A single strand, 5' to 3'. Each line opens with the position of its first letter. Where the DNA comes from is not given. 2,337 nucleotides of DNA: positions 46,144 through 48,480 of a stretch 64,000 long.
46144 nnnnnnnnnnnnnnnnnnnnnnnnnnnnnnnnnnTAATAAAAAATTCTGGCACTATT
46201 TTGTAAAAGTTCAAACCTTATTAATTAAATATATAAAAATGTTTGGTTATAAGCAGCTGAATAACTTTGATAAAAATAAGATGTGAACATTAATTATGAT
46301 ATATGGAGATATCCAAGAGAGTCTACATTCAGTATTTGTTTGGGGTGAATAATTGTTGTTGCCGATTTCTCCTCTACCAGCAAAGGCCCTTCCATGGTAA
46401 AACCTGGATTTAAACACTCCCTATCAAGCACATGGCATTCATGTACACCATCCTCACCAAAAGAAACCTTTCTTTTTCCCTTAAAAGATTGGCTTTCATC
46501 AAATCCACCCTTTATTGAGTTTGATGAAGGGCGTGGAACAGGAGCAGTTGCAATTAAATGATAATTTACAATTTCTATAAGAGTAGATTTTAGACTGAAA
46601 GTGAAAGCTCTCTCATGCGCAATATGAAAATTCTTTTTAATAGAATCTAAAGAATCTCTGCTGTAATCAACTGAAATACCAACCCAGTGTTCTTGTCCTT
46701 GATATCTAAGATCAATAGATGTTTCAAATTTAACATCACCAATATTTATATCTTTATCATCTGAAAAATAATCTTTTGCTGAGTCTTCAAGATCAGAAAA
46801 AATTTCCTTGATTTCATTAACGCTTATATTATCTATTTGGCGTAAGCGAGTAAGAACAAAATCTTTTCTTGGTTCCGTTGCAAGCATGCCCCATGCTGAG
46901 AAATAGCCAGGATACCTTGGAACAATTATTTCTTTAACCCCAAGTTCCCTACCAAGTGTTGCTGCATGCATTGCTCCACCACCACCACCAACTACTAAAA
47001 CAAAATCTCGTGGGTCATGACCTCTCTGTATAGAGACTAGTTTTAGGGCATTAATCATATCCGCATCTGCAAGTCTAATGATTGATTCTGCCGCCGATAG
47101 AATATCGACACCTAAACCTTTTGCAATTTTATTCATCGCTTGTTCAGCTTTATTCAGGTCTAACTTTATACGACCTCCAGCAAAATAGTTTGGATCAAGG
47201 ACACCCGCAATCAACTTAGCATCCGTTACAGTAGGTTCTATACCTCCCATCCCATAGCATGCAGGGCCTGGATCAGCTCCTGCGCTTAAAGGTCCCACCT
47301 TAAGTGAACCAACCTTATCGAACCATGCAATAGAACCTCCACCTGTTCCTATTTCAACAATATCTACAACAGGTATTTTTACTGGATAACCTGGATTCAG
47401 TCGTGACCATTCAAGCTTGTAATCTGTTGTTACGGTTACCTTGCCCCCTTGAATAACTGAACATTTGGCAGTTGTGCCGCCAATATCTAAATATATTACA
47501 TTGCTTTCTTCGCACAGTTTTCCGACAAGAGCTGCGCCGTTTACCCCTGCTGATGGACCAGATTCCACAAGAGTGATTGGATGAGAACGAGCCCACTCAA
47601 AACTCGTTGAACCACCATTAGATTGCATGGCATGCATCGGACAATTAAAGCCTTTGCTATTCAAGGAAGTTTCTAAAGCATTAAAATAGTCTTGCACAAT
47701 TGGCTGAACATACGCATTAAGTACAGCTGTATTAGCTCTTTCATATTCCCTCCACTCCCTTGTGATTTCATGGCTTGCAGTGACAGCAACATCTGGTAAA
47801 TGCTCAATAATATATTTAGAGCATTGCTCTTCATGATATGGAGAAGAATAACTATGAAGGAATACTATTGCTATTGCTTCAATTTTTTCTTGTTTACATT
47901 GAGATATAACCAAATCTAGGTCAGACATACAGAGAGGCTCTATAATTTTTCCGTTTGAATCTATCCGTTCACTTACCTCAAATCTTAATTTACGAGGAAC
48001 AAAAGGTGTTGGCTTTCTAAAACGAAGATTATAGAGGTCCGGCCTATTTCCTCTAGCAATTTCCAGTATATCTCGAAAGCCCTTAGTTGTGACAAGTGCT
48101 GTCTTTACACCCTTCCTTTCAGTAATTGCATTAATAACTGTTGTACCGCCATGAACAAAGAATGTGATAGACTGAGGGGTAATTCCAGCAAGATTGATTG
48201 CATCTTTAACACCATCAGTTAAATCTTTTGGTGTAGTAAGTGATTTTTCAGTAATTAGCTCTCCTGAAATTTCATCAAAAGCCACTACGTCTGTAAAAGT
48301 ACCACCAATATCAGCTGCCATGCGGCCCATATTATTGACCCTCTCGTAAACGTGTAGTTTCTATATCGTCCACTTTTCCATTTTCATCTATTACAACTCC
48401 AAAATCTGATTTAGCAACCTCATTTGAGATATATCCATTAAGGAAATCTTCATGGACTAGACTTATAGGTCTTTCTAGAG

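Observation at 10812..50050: Four divergent HyuA/HyuB (hydantoinase/oxoprolinase-family) pairs packed into 40 kb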

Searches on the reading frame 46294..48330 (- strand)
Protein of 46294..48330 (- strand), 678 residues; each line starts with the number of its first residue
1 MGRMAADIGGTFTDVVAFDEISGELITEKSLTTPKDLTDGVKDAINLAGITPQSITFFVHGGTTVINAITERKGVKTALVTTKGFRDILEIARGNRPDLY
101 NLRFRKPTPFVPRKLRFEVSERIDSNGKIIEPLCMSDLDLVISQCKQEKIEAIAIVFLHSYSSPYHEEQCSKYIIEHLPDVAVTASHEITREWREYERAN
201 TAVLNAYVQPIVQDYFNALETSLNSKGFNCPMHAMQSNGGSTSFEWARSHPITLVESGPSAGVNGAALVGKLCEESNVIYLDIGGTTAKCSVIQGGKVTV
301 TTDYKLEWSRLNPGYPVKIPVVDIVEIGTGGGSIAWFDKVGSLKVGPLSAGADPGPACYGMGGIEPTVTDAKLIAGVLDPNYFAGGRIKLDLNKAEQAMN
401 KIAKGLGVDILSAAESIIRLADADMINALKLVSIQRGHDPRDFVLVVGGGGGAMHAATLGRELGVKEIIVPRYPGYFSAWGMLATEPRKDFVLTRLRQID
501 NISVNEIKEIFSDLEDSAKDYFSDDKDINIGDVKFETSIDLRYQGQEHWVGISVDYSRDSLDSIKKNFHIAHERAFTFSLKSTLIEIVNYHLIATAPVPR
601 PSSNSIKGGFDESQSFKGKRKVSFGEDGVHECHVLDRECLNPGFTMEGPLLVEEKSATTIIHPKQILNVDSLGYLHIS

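Call 3: search_protein_families(library=pfam, proteins=[window:46294-48330:-])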
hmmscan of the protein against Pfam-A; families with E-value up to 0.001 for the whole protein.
window:46294-48330:- (678 aa): 4 families
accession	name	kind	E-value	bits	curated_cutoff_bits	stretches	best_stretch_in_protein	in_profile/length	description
PF01968.24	Hydantoinase_A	-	2.5e-93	313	22.9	1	198-489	1-289/291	Hydantoinase/oxoprolinase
PF05378.19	Hydant_A_N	-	4.4e-47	160.5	25.2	1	3-176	1-174/176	Hydantoinase/oxoprolinase N-terminal region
PF19278.4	Hydant_A_C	-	1.4e-08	34.8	21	1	504-676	11-189/193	Hydantoinase/oxoprolinase C-terminal domain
PF13941.12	MutL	-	0.00063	19.1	27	0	5-46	3-46/450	MutL protein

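Call 4: search_protein_families(library=ncbifam, proteins=[window:46294-48330:-])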
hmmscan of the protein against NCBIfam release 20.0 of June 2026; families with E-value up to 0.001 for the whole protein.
window:46294-48330:- (678 aa): 3 families
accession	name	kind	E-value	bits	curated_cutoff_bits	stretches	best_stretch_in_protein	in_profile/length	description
NF050156.1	CapLactmsAlpCapA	equivalog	2.2e-147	492.3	1000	1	3-674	2-682/689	caprolactamase subunit alpha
NF042975.2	AcphenoCarb_ApcC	equivalog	7e-80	269.1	1500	1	4-671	11-703/733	acetophenone carboxylase subunit gamma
NF042960.1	AcphenoCarb_ApcA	equivalog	7.1e-49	166.6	1250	1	153-674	141-652/658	acetophenone carboxylase subunit alpha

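Call 13: search_solved_structures(query=window:46294-48330:-, max_evalue=0.001)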
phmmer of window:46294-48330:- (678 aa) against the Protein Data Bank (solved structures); distinct sequences matched with E-value up to 0.001: 6.
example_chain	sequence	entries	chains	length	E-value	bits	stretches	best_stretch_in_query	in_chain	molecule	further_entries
7hk5_A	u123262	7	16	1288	2.6e-112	379.5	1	1-676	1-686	N-methylhydantoinase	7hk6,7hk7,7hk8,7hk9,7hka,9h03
6yra_A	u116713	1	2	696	2.4e-106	359.8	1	3-669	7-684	5-oxoprolinase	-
5l9w_B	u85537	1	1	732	2.8e-79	270.4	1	5-674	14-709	Acetophenone carboxylase gamma subunit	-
5m45_B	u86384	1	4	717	1.1e-55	192.4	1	5-663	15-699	Acetone carboxylase beta subunit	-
5svb_B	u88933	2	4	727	2.2e-55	191.4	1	5-663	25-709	Acetone carboxylase beta subunit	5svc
5l9w_b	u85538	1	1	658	6.6e-37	130.4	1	7-483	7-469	Acetophenone carboxylase alpha subunit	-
